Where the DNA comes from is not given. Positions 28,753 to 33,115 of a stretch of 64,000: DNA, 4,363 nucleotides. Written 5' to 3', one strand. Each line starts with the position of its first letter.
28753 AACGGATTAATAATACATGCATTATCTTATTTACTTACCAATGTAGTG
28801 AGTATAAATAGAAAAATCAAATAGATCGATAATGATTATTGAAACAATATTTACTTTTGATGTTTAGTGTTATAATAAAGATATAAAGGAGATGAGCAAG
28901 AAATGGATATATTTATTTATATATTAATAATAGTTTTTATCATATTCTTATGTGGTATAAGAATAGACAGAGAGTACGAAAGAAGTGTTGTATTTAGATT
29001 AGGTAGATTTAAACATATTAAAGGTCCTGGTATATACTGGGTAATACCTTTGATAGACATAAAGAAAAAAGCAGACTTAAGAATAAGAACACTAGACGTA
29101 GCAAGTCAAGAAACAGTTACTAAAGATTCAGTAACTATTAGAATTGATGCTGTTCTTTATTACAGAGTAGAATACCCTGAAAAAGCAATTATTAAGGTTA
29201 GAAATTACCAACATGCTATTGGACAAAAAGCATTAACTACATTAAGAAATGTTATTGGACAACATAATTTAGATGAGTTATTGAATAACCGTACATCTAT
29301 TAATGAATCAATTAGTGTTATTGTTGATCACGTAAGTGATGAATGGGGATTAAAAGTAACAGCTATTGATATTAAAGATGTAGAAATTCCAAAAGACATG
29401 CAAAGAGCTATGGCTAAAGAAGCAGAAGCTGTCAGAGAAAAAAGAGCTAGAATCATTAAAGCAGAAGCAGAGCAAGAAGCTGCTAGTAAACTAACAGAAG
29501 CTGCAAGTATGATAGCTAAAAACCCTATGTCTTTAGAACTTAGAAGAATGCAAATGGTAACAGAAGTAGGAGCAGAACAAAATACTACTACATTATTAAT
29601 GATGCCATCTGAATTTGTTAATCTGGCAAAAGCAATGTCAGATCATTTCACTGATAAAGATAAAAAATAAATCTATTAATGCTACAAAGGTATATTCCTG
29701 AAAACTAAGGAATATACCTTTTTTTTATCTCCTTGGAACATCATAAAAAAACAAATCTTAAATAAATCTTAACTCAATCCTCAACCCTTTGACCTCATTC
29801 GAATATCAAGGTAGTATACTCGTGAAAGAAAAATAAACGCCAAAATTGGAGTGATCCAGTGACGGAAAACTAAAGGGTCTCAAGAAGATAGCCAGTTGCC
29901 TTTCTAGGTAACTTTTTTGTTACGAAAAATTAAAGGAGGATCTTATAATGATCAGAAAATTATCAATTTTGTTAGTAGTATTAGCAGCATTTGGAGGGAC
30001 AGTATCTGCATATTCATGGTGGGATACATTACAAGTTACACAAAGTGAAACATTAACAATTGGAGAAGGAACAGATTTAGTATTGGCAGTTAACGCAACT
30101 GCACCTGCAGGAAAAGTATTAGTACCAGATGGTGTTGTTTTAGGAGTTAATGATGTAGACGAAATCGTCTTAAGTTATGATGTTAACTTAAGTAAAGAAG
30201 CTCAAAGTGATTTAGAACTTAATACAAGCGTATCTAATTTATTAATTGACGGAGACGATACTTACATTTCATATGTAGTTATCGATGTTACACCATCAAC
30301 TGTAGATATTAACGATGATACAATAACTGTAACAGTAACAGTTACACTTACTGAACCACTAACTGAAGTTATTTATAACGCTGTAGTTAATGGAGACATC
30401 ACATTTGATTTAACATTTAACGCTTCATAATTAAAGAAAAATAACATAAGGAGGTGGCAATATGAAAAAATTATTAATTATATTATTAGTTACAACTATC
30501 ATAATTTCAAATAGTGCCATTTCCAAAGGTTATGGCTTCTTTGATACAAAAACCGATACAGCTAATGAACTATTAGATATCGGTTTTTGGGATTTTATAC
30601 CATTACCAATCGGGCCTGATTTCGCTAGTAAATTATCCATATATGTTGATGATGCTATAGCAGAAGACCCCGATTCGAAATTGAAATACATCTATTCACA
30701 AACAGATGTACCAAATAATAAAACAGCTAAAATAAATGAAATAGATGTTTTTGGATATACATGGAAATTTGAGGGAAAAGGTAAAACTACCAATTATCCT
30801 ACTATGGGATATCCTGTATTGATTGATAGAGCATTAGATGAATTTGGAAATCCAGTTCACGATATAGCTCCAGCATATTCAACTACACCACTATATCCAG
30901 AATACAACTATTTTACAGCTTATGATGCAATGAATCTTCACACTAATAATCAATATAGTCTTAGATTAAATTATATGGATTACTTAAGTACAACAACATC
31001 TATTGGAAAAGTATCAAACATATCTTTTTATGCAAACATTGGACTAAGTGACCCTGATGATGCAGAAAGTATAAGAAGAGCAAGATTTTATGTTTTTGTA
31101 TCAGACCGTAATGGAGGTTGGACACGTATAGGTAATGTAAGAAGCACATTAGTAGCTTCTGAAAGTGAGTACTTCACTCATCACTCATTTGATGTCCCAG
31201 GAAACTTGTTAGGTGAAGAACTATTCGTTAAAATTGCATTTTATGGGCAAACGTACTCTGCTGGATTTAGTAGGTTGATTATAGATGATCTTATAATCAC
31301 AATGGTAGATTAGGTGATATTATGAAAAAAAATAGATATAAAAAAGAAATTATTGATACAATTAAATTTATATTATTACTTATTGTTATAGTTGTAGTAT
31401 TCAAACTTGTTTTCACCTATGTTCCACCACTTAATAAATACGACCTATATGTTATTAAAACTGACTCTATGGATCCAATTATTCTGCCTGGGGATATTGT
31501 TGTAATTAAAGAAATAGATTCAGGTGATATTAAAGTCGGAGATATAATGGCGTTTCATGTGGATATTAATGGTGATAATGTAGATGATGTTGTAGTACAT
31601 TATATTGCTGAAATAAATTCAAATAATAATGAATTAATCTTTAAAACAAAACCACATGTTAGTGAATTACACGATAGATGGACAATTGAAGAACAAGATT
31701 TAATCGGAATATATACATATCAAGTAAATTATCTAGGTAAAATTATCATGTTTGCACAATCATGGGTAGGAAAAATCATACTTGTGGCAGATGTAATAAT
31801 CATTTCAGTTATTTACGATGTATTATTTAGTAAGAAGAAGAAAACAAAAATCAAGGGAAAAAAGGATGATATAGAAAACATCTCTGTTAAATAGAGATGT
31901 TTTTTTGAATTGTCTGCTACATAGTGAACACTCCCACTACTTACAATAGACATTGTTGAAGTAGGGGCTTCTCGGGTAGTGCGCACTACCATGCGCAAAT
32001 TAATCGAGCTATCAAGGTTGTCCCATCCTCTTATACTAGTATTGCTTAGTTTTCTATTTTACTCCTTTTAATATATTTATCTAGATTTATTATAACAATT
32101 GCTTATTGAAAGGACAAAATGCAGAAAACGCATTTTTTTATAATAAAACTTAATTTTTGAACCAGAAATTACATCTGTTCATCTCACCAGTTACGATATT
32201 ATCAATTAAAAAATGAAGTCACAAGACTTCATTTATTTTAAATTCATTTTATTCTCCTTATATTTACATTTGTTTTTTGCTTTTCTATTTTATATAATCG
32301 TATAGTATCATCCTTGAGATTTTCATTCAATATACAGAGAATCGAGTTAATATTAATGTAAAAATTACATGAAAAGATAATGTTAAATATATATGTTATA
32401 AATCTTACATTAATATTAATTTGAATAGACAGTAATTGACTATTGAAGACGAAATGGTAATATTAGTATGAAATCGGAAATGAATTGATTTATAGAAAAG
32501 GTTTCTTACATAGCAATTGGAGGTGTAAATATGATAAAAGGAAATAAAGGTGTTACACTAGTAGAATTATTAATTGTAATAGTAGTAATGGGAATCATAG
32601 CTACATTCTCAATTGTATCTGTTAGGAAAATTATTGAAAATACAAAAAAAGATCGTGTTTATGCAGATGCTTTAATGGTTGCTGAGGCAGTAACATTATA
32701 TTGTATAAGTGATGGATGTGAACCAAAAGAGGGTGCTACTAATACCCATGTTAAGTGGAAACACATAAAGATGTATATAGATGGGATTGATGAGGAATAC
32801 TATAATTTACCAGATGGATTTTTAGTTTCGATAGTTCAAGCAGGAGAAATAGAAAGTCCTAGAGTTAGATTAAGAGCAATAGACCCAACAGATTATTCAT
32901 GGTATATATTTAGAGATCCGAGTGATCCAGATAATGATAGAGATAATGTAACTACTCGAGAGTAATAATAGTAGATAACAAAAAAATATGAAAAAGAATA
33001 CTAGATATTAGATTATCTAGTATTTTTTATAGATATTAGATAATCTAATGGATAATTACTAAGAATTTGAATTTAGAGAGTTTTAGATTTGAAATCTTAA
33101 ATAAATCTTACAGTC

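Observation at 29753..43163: Three-module SipW-type signal peptidase / secreted-subunit locus with its own phosphorelay: candidate uncharacterised surface-fibre or matrix system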

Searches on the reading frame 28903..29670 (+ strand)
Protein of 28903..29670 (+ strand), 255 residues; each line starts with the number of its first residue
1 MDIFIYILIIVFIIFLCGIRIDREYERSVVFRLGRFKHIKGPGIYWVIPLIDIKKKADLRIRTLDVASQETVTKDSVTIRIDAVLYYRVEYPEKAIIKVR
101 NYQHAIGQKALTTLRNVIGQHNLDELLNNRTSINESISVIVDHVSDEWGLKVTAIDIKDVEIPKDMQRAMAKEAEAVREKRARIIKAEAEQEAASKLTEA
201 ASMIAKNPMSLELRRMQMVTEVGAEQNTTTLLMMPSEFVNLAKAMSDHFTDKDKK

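Call 33: search_protein_families(library=pfam, proteins=[window:28903-29670:+], max_evalue=0.001)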
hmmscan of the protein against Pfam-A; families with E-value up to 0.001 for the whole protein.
window:28903-29670:+ (255 aa): 1 family
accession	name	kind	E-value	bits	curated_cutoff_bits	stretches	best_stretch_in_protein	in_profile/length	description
PF01145.31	Band_7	-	1.1e-39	136.8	23.6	1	24-190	5-175/176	SPFH domain / Band 7 family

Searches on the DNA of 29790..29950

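Call 97: search_rna_families(source=window, start=29790, end=29950, threshold=gathering, show_alignments=1)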
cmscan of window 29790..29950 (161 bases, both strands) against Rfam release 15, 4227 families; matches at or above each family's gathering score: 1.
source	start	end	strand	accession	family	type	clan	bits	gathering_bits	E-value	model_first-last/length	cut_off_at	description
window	29829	29903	+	RF01051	c-di-GMP-I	Cis-reg; riboswitch;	CL00126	54.2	35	2e-10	1-87/87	no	c-di-GMP-I riboswitch aptamer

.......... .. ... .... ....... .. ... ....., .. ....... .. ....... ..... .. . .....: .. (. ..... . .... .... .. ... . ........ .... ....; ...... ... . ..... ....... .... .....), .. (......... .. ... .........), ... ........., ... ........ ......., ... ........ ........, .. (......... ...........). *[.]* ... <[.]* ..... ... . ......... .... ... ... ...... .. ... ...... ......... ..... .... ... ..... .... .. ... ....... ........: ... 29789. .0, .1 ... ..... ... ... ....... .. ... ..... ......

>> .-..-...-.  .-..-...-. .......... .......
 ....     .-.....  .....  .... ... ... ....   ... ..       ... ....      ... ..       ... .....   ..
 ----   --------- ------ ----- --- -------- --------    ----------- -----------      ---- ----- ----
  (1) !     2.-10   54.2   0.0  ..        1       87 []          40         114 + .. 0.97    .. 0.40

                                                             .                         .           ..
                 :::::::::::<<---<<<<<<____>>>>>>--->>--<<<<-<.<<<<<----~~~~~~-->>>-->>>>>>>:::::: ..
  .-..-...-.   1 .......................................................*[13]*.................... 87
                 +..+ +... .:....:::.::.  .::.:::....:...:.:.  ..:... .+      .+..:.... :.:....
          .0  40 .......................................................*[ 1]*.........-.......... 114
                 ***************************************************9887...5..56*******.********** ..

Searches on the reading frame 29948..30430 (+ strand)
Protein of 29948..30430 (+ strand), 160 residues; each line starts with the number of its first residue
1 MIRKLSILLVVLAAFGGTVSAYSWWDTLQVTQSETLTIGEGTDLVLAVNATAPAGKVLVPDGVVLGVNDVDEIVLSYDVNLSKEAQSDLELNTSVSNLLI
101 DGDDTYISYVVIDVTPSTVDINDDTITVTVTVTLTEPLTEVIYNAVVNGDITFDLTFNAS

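Call 3: search_protein_families(library=pfam, proteins=[window:29948-30430:+], max_evalue=0.1)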
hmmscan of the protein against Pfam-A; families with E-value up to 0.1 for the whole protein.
window:29948-30430:+ (160 aa): 0 families

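Call 4: search_protein_families(library=ncbifam, proteins=[window:29948-30430:+], max_evalue=0.1)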
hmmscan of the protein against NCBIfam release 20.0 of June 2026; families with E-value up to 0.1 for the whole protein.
window:29948-30430:+ (160 aa): 0 families

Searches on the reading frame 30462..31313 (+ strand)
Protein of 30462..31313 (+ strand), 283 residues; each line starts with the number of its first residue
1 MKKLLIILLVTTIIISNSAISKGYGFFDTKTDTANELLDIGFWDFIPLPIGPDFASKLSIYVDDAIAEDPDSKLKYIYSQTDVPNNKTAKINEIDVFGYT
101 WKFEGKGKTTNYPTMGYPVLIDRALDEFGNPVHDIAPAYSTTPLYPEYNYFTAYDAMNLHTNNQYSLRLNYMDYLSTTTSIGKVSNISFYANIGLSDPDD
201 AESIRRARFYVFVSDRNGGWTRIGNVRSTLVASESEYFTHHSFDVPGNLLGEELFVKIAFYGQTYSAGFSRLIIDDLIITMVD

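Call 3: search_protein_families(library=pfam, proteins=[window:30462-31313:+], max_evalue=0.1)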
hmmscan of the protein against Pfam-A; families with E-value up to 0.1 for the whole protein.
window:30462-31313:+ (283 aa): 0 families

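Call 4: search_protein_families(library=ncbifam, proteins=[window:30462-31313:+], max_evalue=0.1)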
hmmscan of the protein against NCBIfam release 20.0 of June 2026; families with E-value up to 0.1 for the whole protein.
window:30462-31313:+ (283 aa): 1 family
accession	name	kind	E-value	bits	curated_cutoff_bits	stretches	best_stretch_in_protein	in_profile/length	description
NF038058.1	adhes_P110_Nter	subfamily_domain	0.032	14.1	80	1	143-172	71-100/201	P110/LppT family adhesin N-terminal domain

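Call 55: find_homologous_proteins(query=window:30462-31313:+, max_evalue=0.001)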
Query window:30462-31313:+ (283 aa): 29 proteins with E <= 0.001 among 858 candidates.
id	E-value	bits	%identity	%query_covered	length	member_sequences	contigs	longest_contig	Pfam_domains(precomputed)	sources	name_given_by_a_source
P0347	9.8e-187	637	100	100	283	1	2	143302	-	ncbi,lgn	-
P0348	5.9e-157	539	81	100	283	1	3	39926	-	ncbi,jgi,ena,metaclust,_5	jgi:hypothetical protein|metaclust:\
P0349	2.6e-148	511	78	100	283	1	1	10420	-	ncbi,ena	-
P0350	4.0e-139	481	73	100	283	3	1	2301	-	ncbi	-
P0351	1.1e-135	469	72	100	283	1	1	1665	-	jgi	-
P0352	4.8e-118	412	64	95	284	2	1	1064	-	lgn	-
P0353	8.5e-117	407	63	100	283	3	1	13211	-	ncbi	-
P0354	1.4e-116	407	63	100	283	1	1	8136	-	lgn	-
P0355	3.3e-111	389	63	100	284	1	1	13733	-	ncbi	-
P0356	2.0e-95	337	55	99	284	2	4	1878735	-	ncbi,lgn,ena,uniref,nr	ncbi:hypothetical protein KQ51_00984 [Candidatus Izimaplasma bacterium HR1]|uniref:hypothetical prot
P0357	5.7e-94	333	57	92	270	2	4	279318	-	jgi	jgi:hypothetical protein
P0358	2.5e-91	324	54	99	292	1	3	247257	-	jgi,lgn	jgi:hypothetical protein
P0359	3.0e-91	324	55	95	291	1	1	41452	-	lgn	-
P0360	1.0e-89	319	54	99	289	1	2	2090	-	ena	-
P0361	1.3e-86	308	53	95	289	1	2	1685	-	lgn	-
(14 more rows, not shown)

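Call 71: find_encoding_contigs(protein=P0356, flank=10000, max_places=2)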
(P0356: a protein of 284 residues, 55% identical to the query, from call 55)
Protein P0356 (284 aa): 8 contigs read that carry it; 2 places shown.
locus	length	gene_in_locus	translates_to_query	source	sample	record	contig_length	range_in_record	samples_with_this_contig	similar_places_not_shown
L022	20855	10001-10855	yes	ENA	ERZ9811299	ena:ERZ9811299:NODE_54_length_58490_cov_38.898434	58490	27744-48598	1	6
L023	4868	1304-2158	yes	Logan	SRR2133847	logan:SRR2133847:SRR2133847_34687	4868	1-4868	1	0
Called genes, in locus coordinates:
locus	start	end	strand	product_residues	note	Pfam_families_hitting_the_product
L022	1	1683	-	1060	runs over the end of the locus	PF03714:PUD, PF02922:CBM_48, PF00128:Alpha-amylase (faint), PF21653:pulA_all-beta (weak)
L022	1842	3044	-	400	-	PF05684:DUF819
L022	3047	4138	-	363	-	-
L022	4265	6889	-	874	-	PF09479:Flg_new, PF03572:Peptidase_S41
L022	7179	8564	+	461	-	PF03606:DcuC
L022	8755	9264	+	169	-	-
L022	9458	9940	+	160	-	-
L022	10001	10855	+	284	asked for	-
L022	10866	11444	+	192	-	-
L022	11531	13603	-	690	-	PF00009:GTP_EFTU, PF01926:MMR_HSR1, PF03144:GTP_EFTU_D2, PF22042:EF-G_D2, PF14492:EFG_III, PF03764:EFG_IV, PF00679:EFG_C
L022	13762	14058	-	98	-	PF04060:FeS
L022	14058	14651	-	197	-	PF02508:Rnf-Nqr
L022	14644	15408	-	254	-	PF02508:Rnf-Nqr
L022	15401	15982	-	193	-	PF04205:FMN_bind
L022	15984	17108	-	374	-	PF03116:NQR2_RnfD_RnfE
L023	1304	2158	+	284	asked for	-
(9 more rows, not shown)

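Call 79: search_solved_structures(query=A6, max_evalue=10, show_alignments=1)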
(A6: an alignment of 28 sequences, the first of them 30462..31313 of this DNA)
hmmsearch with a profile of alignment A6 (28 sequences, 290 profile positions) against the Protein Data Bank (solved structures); distinct sequences matched with E-value up to 10: 3.
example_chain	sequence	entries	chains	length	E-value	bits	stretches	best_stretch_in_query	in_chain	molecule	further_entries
4qpw_A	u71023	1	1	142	0.11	14.9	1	24-72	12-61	glycosyl hydrolase family 10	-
4mgs_A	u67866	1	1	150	0.13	14.7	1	24-72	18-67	Putative glycosyl hydrolase family 10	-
5y81_C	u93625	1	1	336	3.9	9.8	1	90-127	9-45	Chromatin modification-related protein EAF1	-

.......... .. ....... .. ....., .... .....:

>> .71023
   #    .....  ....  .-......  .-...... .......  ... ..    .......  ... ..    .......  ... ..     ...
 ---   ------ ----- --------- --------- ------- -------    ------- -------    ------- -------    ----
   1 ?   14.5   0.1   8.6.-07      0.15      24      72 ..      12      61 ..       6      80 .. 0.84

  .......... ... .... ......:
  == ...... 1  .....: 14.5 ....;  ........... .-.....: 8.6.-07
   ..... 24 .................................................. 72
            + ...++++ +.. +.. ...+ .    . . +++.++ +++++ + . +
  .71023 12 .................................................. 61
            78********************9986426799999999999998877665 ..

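Call 80: search_protein_families(library=pfam, alignment_id=A6, max_evalue=0.1)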
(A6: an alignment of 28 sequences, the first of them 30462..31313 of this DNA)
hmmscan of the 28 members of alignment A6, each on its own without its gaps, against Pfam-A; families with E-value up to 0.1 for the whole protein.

A. member 1, window:30462-31313:+ (283 aa): 0 families

B. families by the number of members that match (of 28 scanned): 8 families
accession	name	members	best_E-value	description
PF22633.2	F5_F8_type_C_2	3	0.028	NedA-like, galactose-binding domain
PF21471.3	Reelin_subrepeat-B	2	0.023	Reelin subrepeat B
PF20098.4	DUF6488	1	0.0023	Family of unknown function (DUF6488)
PF17312.8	Helveticin_J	1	0.014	Bacteriocin helveticin-J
PF00754.31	F5_F8_type_C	1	0.07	F5/8 type C domain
PF22479.2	Pam3_gp18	1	0.073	Cyanophage baseplate Pam3 plug gp18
PF04791.21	LMBR1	1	0.073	LMBR1-like membrane protein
PF17073.10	SafA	1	0.079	Two-component-system connector protein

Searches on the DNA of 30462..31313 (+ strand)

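Call 72: search_rna_families(source=L022, start=7000, end=12000, threshold=gathering)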
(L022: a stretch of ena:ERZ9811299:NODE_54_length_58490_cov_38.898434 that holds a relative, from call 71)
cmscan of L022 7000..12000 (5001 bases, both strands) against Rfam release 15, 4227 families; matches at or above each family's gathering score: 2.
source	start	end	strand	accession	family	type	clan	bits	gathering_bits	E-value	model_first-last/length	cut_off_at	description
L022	8656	8730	+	RF01051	c-di-GMP-I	Cis-reg; riboswitch;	CL00126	61.4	35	1.1e-10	1-87/87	no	c-di-GMP-I riboswitch aptamer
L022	9332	9406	+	RF01051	c-di-GMP-I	Cis-reg; riboswitch;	CL00126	55.1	35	3.8e-09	1-87/87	no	c-di-GMP-I riboswitch aptamer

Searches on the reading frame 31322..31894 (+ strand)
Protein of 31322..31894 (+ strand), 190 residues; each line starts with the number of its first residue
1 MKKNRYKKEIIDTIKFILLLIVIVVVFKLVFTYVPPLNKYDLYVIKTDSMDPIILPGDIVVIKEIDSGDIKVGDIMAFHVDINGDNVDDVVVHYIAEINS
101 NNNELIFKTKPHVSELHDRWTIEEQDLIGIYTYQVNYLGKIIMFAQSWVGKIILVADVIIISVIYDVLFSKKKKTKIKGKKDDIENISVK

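Call 3: search_protein_families(library=pfam, proteins=[window:31322-31894:+], max_evalue=0.1)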
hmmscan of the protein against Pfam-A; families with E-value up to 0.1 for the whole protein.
window:31322-31894:+ (190 aa): 2 families
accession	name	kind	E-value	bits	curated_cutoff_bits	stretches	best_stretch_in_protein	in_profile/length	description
PF10502.14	Peptidase_S26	-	0.00017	22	22.9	1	13-82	4-67/168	Signal peptidase, peptidase S26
PF00717.28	Peptidase_S24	-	0.00043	20.4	23.3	1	43-81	38-74/116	Peptidase S24-like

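Call 4: search_protein_families(library=ncbifam, proteins=[window:31322-31894:+], max_evalue=0.1)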
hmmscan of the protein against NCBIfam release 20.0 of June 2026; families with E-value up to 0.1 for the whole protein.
window:31322-31894:+ (190 aa): 4 families
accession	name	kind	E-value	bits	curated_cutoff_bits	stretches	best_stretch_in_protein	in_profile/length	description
TIGR02228.1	sigpep_I_arch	equivalog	3.2e-18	66.1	51.85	1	7-163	3-151/158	signal peptidase I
NF046067.1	SigPepSipWBacil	equivalog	1.6e-15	57.2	190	1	8-171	5-166/189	signal peptidase I SipW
TIGR02227.1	sigpep_I_bact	equivalog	9.6e-06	25.6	47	1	23-106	3-90/162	signal peptidase I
NF008606.0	PRK11578.1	equivalog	0.012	14.7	342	1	13-89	9-85/371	macrolide transporter subunit MacA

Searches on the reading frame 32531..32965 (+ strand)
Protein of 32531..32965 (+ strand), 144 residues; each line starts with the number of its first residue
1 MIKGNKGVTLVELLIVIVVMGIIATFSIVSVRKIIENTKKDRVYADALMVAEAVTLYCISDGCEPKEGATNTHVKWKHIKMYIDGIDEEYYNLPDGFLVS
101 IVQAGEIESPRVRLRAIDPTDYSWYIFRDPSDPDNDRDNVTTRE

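Call 3: search_protein_families(library=pfam, proteins=[window:32531-32965:+], max_evalue=0.1)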
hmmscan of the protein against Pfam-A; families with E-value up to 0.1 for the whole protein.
window:32531-32965:+ (144 aa): 2 families
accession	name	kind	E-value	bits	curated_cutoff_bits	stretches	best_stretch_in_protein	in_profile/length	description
PF07963.17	N_methyl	-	1.8e-06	27.7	21.2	1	3-26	2-25/27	Prokaryotic N-terminal methylation motif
PF16964.10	TadF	-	0.065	13.6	27.3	1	3-43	4-44/178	Putative tight adherence pilin protein F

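Call 4: search_protein_families(library=ncbifam, proteins=[window:32531-32965:+], max_evalue=0.1)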
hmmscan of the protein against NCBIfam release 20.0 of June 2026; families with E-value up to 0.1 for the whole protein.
window:32531-32965:+ (144 aa): 11 families
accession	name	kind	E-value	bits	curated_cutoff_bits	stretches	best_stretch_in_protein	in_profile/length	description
TIGR02532.1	IV_pilin_GFxxxE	domain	3.5e-06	26.6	16.3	1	6-26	2-22/24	prepilin-type N-terminal cleavage/methylation domain-containing protein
TIGR01710.1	typeII_sec_gspG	equivalog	6.4e-06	26.2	88.85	1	6-66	1-61/134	type II secretion system major pseudopilin GspG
NF041013.1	T4P_ComGE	equivalog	6.8e-05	22.9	49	1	3-51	1-49/83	competence type IV pilus minor pilin ComGE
NF040999.1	pilin_ComGC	equivalog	0.00025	21.2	75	1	6-66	2-62/84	competence type IV pilus major pilin ComGC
TIGR01708.2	typeII_sec_gspH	equivalog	0.00066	19.7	80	1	6-33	2-29/169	type II secretion system minor pseudopilin GspH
NF041775.1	typeIV_PilA_Myxo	equivalog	0.0014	18.7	400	1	5-40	10-45/214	type IV pilin protein PilA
NF007862.0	PRK10574.1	equivalog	0.0026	17.9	138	1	5-85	4-84/145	prepilin peptidase-dependent pilin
NF040982.1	ComGD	equivalog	0.0077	16.6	70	1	5-42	1-38/139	competence type IV pilus minor pilin ComGD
TIGR02596.1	TIGR02596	subfamily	0.018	15.1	70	1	9-38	2-31/196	Verru_Chthon cassette protein D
NF047396.1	MFS_flip_LtaA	equivalog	0.094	11.7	450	0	7-45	240-278/394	lipoteichoic acid biosynthesis MFS flippase LtaA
TIGR00924.1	yjdL_sub1_fam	subfamily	0.094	11.7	130.2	0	5-60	233-288/475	oligopeptide:H+ symporter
